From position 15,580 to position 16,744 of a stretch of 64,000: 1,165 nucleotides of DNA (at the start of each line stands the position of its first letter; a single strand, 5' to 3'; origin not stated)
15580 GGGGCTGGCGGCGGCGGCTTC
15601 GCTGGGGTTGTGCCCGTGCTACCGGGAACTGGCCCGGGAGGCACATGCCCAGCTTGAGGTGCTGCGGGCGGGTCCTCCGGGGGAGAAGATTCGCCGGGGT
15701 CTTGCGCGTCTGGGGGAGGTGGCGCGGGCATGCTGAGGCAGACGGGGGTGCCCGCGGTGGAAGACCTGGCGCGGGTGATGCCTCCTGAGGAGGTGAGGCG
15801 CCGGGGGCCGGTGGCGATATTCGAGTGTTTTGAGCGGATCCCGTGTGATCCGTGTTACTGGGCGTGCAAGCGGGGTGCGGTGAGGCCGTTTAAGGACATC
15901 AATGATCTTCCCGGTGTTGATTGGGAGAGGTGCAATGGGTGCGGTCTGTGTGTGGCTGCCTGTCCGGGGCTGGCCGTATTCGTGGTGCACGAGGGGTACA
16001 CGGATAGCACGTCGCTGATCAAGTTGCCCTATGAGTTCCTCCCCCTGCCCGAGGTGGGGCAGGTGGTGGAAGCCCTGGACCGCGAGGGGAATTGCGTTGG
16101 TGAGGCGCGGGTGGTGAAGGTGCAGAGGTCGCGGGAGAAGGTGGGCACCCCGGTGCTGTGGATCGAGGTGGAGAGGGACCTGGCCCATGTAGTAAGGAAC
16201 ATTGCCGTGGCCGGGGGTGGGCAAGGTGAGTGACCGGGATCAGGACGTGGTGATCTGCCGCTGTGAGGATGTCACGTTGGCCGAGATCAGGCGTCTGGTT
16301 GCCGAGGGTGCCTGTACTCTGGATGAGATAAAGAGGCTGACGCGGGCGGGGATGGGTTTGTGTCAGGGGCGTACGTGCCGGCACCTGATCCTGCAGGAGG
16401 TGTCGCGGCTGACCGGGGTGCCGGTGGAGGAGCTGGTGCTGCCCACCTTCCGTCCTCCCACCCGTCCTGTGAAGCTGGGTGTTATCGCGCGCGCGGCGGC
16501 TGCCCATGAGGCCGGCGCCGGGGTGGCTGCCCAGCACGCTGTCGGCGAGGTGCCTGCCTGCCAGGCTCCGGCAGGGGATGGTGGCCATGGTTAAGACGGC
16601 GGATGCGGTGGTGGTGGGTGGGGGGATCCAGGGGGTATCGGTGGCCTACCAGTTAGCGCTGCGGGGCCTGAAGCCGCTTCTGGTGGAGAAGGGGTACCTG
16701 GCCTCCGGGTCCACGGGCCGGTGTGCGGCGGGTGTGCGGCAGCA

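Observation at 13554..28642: GntR-associated ~15 kb catabolic island for an N-alkylated / cyclic amino acid (opine- or (hydroxy)proline-like substrate)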

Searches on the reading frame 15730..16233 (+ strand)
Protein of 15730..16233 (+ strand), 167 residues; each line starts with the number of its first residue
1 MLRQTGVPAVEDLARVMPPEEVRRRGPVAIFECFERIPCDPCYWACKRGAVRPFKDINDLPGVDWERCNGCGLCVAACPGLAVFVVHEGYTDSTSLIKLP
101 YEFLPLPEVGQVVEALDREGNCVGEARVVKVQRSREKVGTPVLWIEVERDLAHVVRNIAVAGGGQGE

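Call 3: search_protein_families(library=pfam, proteins=[window:15730-16233:+])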
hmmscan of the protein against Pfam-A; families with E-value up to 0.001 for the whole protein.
window:15730-16233:+ (167 aa): 10 families
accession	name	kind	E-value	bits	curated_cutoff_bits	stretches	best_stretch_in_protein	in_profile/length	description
PF00037.32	Fer4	-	4e-07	30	21.1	1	63-82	3-22/24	4Fe-4S binding domain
PF12797.12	Fer4_2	-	8e-06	25.9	24.5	1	63-79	5-21/22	4Fe-4S binding domain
PF14697.11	Fer4_21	-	8.9e-06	26.2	35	1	37-79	9-52/59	4Fe-4S dicluster domain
PF12838.12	Fer4_7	-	1.4e-05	25.9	27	1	37-79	3-49/52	4Fe-4S dicluster domain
PF12837.12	Fer4_6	-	1.5e-05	25.1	25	1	63-79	4-20/24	4Fe-4S binding domain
PF13237.11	Fer4_10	-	2.5e-05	24.5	25.5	0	64-80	5-21/53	4Fe-4S dicluster domain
PF12800.12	Fer4_4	-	4.3e-05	23.9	24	1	66-79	2-15/17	4Fe-4S binding domain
PF13459.11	Fer4_15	-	5e-05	24.4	22.4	1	63-83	3-23/66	4Fe-4S single cluster domain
PF13187.11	Fer4_9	-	0.00011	22.6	27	1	39-80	5-49/52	4Fe-4S dicluster domain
PF25160.1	LdpA_Fe-S-bd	-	0.00096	19.3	27.6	0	41-79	8-39/49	LdpA Fe-S cluster-binding domain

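Call 6: search_protein_families(library=ncbifam, proteins=[window:15730-16233:+], max_evalue=0.00001)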
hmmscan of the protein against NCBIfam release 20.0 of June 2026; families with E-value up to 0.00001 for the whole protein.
window:15730-16233:+ (167 aa): 3 families
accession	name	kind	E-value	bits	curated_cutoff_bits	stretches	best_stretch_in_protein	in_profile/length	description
NF040684.1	PorD_Arch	equivalog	9e-07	28.9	120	1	37-88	35-84/85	pyruvate synthase subunit PorD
TIGR02179.1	PorD_KorD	subfamily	1.1e-06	28.6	60.05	1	37-88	28-77/78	2-oxoacid:acceptor oxidoreductase, delta subunit, pyruvate/2-ketoisovalerate family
NF007204.0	PRK09625.1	equivalog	1.4e-06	28.4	125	1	36-80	61-103/133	pyruvate flavodoxin oxidoreductase subunit delta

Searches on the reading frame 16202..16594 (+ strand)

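Call 3: search_protein_families(library=pfam, proteins=[window:16202-16594:+])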
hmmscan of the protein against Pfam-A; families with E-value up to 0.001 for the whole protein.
window:16202-16594:+ (130 aa): 2 families
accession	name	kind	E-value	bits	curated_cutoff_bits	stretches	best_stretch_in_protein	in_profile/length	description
PF17806.6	SO_alpha_A3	-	9.8e-14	51.9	23.1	1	19-96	7-84/87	Sarcosine oxidase A3 domain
PF04324.20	Fer2_BFD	-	3.2e-12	47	26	1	17-63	1-44/50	BFD-like [2Fe-2S] binding domain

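Call 6: search_protein_families(library=ncbifam, proteins=[window:16202-16594:+], max_evalue=0.00001)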
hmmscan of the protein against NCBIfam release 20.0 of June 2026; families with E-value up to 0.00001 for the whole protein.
window:16202-16594:+ (130 aa): 3 families
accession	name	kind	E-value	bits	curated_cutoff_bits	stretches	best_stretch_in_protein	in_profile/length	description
TIGR03377.1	glycerol3P_GlpA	equivalog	3e-11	42.5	552.8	1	11-69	416-475/530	anaerobic glycerol-3-phosphate dehydrogenase subunit GlpA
TIGR01372.1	soxA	subfamily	8.4e-09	33.8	1164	1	21-101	521-601/996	sarcosine oxidase subunit alpha family protein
NF008313.0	PRK11101.1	equivalog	3.1e-06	26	425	1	11-60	426-476/548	anaerobic glycerol-3-phosphate dehydrogenase subunit A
